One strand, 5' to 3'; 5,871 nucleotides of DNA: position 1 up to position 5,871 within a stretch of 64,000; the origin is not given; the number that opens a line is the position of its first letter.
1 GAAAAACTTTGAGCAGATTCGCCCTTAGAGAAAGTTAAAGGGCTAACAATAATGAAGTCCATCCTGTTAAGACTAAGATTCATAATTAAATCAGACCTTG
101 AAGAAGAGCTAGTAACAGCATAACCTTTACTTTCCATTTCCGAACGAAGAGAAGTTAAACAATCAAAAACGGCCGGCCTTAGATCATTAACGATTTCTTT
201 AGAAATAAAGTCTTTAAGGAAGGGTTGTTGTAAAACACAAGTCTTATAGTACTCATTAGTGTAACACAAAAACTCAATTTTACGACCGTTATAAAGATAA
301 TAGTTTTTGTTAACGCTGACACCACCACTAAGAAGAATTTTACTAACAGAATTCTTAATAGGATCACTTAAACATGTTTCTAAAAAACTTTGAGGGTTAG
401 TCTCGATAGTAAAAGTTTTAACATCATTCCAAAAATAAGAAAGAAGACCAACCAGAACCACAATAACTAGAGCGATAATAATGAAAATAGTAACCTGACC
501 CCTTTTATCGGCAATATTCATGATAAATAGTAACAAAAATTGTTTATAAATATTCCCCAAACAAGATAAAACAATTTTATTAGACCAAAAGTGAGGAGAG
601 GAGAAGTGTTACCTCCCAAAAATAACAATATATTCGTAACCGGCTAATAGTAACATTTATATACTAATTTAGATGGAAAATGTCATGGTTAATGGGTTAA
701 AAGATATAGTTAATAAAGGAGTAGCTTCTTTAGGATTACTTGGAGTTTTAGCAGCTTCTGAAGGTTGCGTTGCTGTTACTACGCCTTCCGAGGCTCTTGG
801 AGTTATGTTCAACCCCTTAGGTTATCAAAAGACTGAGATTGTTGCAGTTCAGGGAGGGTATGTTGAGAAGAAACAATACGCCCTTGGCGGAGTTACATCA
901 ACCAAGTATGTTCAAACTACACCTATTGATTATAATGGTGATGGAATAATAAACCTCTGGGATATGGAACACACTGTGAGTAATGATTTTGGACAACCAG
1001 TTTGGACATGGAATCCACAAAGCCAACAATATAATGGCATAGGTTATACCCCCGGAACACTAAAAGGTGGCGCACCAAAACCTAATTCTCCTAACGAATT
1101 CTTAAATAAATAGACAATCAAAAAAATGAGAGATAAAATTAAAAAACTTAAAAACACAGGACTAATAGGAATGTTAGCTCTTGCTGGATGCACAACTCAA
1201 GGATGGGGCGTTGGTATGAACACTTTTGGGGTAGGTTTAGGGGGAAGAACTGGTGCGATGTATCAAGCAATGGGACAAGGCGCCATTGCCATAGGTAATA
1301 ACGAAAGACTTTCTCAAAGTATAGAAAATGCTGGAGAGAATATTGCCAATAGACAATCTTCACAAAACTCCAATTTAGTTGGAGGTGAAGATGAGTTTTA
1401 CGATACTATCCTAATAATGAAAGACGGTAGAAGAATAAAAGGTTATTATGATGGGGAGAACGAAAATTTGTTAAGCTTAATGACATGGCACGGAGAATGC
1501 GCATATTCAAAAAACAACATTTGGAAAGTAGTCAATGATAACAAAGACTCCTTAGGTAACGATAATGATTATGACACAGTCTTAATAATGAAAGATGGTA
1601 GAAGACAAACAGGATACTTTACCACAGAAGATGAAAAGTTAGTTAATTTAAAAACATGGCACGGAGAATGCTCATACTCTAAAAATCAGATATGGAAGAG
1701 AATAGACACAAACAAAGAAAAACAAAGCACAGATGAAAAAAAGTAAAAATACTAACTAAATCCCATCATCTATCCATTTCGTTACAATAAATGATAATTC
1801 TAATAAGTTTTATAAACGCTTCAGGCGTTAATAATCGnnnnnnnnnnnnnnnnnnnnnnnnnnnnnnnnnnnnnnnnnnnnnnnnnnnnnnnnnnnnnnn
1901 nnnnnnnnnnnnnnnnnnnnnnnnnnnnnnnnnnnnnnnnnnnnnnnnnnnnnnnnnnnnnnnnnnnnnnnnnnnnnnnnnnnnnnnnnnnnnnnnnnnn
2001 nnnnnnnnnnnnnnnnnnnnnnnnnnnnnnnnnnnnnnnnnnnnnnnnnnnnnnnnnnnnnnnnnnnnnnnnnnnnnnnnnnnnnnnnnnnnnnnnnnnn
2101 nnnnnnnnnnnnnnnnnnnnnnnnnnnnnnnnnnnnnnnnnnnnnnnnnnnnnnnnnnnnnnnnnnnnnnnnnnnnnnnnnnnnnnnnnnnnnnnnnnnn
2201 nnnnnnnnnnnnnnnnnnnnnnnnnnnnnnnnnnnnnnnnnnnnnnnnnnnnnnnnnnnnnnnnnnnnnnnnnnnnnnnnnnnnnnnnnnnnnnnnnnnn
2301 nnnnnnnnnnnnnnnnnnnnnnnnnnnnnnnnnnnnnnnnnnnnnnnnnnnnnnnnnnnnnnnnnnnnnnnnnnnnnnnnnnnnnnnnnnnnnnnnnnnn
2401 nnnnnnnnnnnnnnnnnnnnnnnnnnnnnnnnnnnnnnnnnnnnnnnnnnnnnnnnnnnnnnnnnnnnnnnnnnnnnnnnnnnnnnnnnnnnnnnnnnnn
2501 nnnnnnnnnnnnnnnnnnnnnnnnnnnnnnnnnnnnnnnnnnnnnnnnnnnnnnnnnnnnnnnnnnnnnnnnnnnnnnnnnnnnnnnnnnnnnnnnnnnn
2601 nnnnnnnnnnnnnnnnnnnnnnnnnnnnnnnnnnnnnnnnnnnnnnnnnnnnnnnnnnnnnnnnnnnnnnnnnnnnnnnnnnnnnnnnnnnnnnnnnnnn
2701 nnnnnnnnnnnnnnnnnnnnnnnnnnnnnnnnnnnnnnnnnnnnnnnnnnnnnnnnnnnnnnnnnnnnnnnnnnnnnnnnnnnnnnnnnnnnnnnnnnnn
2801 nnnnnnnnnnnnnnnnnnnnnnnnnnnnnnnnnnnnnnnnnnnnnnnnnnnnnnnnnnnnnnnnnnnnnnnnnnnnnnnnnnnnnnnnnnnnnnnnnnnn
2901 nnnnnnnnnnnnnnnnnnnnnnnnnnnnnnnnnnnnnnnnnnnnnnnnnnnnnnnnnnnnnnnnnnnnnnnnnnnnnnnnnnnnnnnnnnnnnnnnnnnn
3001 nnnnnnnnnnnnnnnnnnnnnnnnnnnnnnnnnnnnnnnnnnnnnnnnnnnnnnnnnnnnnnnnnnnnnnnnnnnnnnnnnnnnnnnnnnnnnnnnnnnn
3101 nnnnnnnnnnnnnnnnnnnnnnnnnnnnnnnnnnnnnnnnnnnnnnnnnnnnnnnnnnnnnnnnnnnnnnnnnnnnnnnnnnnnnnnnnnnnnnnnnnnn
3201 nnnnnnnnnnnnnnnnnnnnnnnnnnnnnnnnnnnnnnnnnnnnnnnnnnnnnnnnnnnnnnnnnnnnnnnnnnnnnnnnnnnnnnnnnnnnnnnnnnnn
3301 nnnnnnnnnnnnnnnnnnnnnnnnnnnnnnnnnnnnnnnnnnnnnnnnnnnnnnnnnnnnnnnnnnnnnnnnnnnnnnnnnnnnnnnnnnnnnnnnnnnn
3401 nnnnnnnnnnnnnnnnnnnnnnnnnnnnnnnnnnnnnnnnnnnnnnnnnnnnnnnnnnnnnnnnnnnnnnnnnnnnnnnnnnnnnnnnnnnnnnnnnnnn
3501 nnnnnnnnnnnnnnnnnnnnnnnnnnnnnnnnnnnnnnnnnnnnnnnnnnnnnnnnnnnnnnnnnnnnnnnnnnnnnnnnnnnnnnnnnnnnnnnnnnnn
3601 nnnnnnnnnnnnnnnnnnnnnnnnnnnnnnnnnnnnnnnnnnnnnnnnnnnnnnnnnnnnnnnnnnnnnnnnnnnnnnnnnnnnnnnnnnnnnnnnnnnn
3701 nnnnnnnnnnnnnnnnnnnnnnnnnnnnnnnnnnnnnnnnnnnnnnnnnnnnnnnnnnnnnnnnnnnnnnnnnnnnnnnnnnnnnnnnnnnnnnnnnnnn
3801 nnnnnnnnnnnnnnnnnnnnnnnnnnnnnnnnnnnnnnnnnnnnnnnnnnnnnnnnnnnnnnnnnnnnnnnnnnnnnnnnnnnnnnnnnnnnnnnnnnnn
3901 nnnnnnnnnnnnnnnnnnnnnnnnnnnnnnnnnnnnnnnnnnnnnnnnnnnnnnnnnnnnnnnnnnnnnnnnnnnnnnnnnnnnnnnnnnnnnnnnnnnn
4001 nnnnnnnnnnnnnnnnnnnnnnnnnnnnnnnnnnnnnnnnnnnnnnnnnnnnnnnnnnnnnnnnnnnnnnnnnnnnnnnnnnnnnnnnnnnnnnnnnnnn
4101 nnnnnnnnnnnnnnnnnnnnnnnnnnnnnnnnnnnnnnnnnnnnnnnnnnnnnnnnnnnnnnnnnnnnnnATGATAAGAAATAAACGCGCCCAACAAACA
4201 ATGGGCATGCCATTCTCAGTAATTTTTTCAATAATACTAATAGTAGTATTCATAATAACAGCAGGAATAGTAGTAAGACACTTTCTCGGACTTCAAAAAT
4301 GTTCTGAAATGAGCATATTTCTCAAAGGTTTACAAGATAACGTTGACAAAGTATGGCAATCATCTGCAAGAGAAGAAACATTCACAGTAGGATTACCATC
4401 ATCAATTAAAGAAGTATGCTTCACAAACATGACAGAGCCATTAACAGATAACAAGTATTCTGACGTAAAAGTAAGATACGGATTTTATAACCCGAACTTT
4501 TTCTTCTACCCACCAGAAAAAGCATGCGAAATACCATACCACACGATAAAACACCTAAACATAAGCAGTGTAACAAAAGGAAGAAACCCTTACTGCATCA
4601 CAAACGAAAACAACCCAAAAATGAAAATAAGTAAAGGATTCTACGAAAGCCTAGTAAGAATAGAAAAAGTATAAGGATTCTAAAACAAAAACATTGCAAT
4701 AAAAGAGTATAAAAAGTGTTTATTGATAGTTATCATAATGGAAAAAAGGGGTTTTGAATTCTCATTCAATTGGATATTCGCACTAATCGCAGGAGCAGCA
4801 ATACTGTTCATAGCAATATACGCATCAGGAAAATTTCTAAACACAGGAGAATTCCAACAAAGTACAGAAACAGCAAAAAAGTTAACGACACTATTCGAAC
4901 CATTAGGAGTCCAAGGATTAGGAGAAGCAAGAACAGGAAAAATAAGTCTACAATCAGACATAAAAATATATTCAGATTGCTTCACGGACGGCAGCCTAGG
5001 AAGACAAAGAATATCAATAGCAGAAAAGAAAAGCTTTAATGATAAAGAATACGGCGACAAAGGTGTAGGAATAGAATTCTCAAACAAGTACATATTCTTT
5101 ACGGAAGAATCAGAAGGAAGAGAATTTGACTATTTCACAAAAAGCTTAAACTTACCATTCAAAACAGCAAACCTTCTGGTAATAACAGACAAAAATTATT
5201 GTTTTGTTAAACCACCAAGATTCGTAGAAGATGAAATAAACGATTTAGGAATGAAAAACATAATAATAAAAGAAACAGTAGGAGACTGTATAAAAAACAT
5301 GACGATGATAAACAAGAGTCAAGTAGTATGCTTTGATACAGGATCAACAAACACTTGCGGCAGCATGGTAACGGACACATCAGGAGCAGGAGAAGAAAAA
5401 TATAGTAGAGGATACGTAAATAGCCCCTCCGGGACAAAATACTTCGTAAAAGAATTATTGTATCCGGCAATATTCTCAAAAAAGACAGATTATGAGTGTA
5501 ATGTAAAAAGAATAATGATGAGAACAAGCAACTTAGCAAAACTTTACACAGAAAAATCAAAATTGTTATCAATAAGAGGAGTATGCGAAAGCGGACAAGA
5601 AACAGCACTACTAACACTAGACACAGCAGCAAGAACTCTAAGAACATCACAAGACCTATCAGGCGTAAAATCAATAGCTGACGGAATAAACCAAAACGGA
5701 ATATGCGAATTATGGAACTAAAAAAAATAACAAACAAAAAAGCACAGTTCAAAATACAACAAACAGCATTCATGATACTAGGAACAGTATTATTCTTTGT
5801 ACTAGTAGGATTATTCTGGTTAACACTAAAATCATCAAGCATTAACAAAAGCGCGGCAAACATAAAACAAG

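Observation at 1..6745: Locus of at least five class III (type IV pilin-like) signal-peptide proteins plus a giant Cys-rich surface protein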

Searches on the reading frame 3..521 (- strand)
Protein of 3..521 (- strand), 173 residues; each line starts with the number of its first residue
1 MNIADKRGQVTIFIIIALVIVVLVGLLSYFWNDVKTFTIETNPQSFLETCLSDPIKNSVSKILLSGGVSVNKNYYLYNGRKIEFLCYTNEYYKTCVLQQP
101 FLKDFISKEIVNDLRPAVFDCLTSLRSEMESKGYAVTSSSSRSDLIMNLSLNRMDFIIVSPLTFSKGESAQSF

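Call 6: search_protein_families(library=pfam, proteins=[window:3-521:-], max_evalue=1)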
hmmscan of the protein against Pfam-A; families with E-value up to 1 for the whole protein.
window:3-521:- (173 aa): 1 family
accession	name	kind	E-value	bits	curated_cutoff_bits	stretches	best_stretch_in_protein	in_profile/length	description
PF20077.4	CcmD_alt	-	0.085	13.4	23.5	1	7-31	27-51/61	CcmD family protein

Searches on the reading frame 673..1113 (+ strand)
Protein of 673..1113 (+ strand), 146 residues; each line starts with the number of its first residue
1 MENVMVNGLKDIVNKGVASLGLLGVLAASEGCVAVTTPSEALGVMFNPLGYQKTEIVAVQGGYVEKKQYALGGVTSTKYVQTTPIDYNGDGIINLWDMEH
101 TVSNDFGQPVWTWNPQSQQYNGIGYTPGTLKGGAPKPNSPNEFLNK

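Call 6: search_protein_families(library=pfam, proteins=[window:673-1113:+], max_evalue=1)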
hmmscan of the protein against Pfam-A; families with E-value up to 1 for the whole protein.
window:673-1113:+ (146 aa): 0 families

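Call 90: search_protein_families(library=ncbifam, proteins=[window:673-1113:+], max_evalue=0.1)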
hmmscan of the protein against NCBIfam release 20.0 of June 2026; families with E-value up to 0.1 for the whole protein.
window:673-1113:+ (146 aa): 1 family
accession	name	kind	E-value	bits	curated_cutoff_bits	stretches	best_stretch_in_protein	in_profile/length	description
NF008029.0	PRK10760.1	equivalog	0.066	12.2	449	0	83-111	232-263/359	lytic murein transglycosylase B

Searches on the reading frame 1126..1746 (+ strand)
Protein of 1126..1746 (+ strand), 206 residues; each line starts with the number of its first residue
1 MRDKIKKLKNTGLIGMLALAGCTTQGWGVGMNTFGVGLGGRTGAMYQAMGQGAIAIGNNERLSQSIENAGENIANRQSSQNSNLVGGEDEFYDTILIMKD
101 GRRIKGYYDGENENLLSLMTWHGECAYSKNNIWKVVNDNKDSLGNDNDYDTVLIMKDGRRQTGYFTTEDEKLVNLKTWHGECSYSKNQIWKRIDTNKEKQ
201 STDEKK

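Call 6: search_protein_families(library=pfam, proteins=[window:1126-1746:+], max_evalue=1)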
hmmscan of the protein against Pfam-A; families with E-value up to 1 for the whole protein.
window:1126-1746:+ (206 aa): 1 family
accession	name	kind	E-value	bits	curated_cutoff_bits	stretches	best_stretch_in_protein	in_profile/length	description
PF09453.15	HIRA_B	-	0.21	11.9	21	0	154-160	6-12/23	HIRA B motif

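Call 12: search_protein_families(library=ncbifam, proteins=[window:1126-1746:+], max_evalue=1)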
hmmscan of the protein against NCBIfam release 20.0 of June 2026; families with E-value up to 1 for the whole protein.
window:1126-1746:+ (206 aa): 3 families
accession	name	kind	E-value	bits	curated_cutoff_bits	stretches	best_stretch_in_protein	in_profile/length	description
NF047624.1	LIC_13076_fam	equivalog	0.0086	15.9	110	0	152-191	168-211/214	LIC_13076 family protein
NF040766.1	CODH_aero_grp5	exception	0.12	10.5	950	0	74-125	385-439/785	aerobic carbon-monoxide dehydrogenase large subunit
TIGR03627.1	uS9_arch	equivalog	0.14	12.5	162.75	0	14-67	44-97/130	30S ribosomal protein S9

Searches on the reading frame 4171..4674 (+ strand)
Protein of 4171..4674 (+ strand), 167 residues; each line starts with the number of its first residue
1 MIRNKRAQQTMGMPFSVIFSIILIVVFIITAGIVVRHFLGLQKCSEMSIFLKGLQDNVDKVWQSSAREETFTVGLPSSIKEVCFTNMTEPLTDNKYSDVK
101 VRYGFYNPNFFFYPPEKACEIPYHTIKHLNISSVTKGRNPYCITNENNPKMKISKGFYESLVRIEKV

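Call 6: search_protein_families(library=pfam, proteins=[window:4171-4674:+], max_evalue=1)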
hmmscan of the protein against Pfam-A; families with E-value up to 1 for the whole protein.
window:4171-4674:+ (167 aa): 2 families
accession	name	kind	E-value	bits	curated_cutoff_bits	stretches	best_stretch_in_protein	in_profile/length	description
PF03845.19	Spore_permease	-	0.014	14.7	23.4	1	8-40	70-102/321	Spore germination protein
PF23906.1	DUF7248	-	0.037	14.5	27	1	11-63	6-56/58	Family of unknown function (DUF7248)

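Call 12: search_protein_families(library=ncbifam, proteins=[window:4171-4674:+], max_evalue=1)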
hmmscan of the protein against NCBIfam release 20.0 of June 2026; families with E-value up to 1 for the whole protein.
window:4171-4674:+ (167 aa): 1 family
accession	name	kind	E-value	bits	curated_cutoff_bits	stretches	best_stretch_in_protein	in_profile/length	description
NF052548.1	FAdesatDesABac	equivalog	0.1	11.7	500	1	19-52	49-83/328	Delta(5) desaturase DesA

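Call 77: search_solved_structures(query=A4, max_evalue=10)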
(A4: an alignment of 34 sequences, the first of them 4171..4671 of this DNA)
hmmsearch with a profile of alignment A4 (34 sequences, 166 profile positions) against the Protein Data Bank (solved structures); distinct sequences matched with E-value up to 10: 8.
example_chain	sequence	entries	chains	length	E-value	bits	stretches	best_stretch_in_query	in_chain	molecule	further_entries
8pfb_G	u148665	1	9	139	0.051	16.6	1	14-63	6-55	Type IV pilin PilE1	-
9nnd_a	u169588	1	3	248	0.27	14.2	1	14-66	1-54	Endogenous retrovirus group K member 7 Pol protein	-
9mla_D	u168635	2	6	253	0.42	13.6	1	14-66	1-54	Transmembrane protein,Fibritin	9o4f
2a8h_A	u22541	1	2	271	0.78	12.7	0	54-85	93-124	ADAM 17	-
3e8r_A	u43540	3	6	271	0.78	12.7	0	54-85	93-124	ADAM 17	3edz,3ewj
2i47_A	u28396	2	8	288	1.1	12.2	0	56-85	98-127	ADAM 17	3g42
6hm4_A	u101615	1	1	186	1.8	11.5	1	45-86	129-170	S-M checkpoint control protein rad4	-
4bmc_A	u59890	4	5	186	1.9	11.5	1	45-86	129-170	S-M CHECKPOINT CONTROL PROTEIN RAD4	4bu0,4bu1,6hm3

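Call 80: search_solved_structures(query=A4, max_evalue=0.1, show_alignments=1)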
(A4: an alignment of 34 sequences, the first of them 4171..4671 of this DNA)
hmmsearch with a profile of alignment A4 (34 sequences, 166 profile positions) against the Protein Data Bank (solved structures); distinct sequences matched with E-value up to 0.1: 1.
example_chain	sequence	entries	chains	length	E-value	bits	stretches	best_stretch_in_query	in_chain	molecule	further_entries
8pfb_G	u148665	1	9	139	0.051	16.6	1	14-63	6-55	Type IV pilin PilE1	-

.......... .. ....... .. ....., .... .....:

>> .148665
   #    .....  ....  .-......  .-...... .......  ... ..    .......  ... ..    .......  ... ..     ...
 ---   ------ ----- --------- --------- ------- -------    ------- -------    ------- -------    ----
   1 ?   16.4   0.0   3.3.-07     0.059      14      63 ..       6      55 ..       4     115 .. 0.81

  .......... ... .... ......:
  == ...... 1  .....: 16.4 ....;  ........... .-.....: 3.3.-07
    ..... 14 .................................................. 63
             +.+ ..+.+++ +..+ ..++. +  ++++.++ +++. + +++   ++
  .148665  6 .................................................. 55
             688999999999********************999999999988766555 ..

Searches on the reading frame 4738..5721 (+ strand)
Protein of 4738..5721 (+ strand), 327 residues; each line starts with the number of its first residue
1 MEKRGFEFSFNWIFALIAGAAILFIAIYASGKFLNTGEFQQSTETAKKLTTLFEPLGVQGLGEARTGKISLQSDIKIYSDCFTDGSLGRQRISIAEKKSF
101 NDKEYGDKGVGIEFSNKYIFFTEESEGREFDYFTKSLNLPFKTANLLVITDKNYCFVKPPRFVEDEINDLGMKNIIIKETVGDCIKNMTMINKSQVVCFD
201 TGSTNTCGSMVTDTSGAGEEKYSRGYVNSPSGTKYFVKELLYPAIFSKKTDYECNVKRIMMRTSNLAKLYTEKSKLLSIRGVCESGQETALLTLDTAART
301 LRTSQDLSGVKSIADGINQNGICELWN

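Call 6: search_protein_families(library=pfam, proteins=[window:4738-5721:+], max_evalue=1)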
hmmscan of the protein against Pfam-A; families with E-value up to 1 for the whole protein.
window:4738-5721:+ (327 aa): 1 family
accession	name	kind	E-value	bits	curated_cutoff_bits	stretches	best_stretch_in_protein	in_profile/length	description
PF01589.21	Alpha_E1_glycop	-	0.088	11.9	25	1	225-324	298-395/504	Alphavirus E1 glycoprotein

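Call 12: search_protein_families(library=ncbifam, proteins=[window:4738-5721:+], max_evalue=1)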
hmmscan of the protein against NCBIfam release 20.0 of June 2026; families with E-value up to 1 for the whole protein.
window:4738-5721:+ (327 aa): 0 families

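Call 33: find_homologous_proteins(query=window:4738-5721:+, max_evalue=0.001)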
Query window:4738-5721:+ (327 aa): 70 proteins with E <= 0.001 among 1490 candidates.
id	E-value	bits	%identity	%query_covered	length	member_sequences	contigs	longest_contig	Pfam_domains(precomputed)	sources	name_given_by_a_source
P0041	1.2e-214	729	100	100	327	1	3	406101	-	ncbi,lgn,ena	ncbi:MAG: hypothetical protein AABW73_02945 [Nanoarchaeota archaeon]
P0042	2.1e-173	594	80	100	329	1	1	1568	-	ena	-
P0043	2.4e-145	502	69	100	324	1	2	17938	-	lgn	-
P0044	1.2e-110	388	53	100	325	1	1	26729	-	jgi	jgi:hypothetical protein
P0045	1.2e-100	355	51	99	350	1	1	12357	-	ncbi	-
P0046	2.6e-96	341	48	99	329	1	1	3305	-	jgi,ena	-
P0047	1.6e-92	328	50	99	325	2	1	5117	-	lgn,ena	-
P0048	4.8e-79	284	44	99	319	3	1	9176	-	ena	-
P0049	2.3e-54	203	38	97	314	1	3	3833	-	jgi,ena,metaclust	metaclust:\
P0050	2.9e-53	199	38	99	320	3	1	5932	-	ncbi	-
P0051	3.0e-53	199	37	100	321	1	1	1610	-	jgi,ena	-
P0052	4.2e-52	195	38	95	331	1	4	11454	-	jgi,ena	-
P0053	2.8e-51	193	37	99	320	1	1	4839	-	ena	-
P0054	2.8e-51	193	36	100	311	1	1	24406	-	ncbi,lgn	-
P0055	4.3e-51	192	35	99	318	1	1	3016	-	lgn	-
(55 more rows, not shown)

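Call 40: predict_structure(alignment_id=A2)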
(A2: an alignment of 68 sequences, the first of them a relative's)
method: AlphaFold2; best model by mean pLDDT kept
length: 327 residues; sequences in the alignment: 68
mean_pLDDT: 91.0   pTM: 0.85
mean pLDDT of the five models: 91.0, 90.9, 90.3, 88.9, 88.6
residues with pLDDT >= 90: 248; 70-90: 58; 50-70: 20; < 50: 1
segments of 3 or more residues with pLDDT < 50: none
pLDDT, mean of each block of 10 residues (from residue 1): 65 93 93 87 89 73 84 95 96 91 87 95 92 94 95 96 96 95 86 93 85 95 96 97 97 98 97 93 90 97 97 85 76
secondary structure, 60 per line:
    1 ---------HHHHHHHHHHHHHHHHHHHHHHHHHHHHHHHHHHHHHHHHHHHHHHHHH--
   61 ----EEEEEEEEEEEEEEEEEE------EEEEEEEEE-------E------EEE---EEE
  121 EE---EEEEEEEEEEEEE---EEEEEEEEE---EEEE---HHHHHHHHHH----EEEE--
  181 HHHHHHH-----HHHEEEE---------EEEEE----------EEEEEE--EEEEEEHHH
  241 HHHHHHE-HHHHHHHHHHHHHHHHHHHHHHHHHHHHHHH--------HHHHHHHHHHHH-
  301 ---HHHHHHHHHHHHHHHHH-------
elements in order: H10-58 E65-82 E89-97 E112-114 E118-122 E126-138 E142-150 E154-157 H161-170 E175-178 H181-187 E196-199 E209-213 E224-229 E232-237 H238-246 H249-279 H288-299 H304-320

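Call 79: search_solved_structures(query=A2, max_evalue=10)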
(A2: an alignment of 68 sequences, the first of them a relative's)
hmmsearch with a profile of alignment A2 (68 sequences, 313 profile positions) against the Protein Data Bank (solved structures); distinct sequences matched with E-value up to 10: 0.

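Call 94: fold_search(model_id=the predicted structure, library=pdb)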
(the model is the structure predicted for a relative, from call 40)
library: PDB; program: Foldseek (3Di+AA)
matches with E <= 10: 394; with E <= 0.001: 0
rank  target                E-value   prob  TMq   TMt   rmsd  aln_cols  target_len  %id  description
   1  6bjq                  9.6e-02  0.09  0.14  0.09  19.2       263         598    9  Eubacterium eligens beta-glucuronidase bound to glucuronic acid (released 2018-07-25)
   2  4b9q_A                3.7e-01  0.06  0.14  0.09  23.8       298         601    7  Open conformation of ATP-bound Hsp70 homolog DnaK (released 2012-11-14)
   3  8geo                  4.4e-01  0.07  0.13  0.09  14.4       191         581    9  E. eligens beta-glucuronidase bound to 3-OH-desloratidine-glucuronide (released 2024-03-20)
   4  4r83_B                4.4e-01  0.03  0.11  0.08  14.7       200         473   10  Crystal structure of Sialyltransferase from Photobacterium damsela (released 2014-12-03)
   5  6d4o                  4.6e-01  0.04  0.13  0.08  17.8       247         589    9  Eubacterium eligens beta-glucuronidase bound to an amoxapine-glucuronide conjugate (released 2018-07-25)
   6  8geq                  4.9e-01  0.06  0.13  0.08  14.9       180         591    9  E. eligens beta-glucuronidase bound to ceritinib-glucuronide (released 2024-02-14)
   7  8rxh_LA               5.5e-01  0.04  0.11  0.13  13.9       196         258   10  CRYO-EM STRUCTURE OF LEISHMANIA MAJOR 80S RIBOSOME WITH A/P/E-site tRNA AND mRNA : PARENTAL STRAIN (released 2024-05-15)
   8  9dix_B                5.9e-01  0.02  0.06  0.09  14.8       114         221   11  HCMV gH/UL116/UL141 3-mer complex, ectodomain (released 2024-11-20)
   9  5xq2_A                6.2e-01  0.02  0.08  0.05  17.8       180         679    9  Crystal structure of T. thermophilus Argonaute protein complexed with a bulge 5A6 on the guide strand (released 2017-10-04)
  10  8rl2_LA               7.0e-01  0.02  0.08  0.12  16.1       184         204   15  Human pre-60S - State 5 (released 2025-01-15)
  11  4z2c_B                7.4e-01  0.03  0.11  0.08  27.9       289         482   10  Quinolone(Moxifloxacin)-DNA cleavage complex of gyrase from S. pneumoniae (released 2016-09-14)
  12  8ugt                  7.8e-01  0.06  0.14  0.09  15.2       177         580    9  E. eligens beta-glucuronidase bound to UNC10206581-G (released 2024-07-24)
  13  8ger                  8.3e-01  0.05  0.13  0.08  15.8       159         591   11  E. eligens beta-glucuronidase bound to norquetiapine-glucuronide (released 2024-03-20)
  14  2os7_E                8.3e-01  0.02  0.11  0.14  16.2       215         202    8  Caf1M periplasmic chaperone tetramer (released 2007-04-17)
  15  2os7_A                8.3e-01  0.01  0.10  0.13  17.3       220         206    8  Caf1M periplasmic chaperone tetramer (released 2007-04-17)
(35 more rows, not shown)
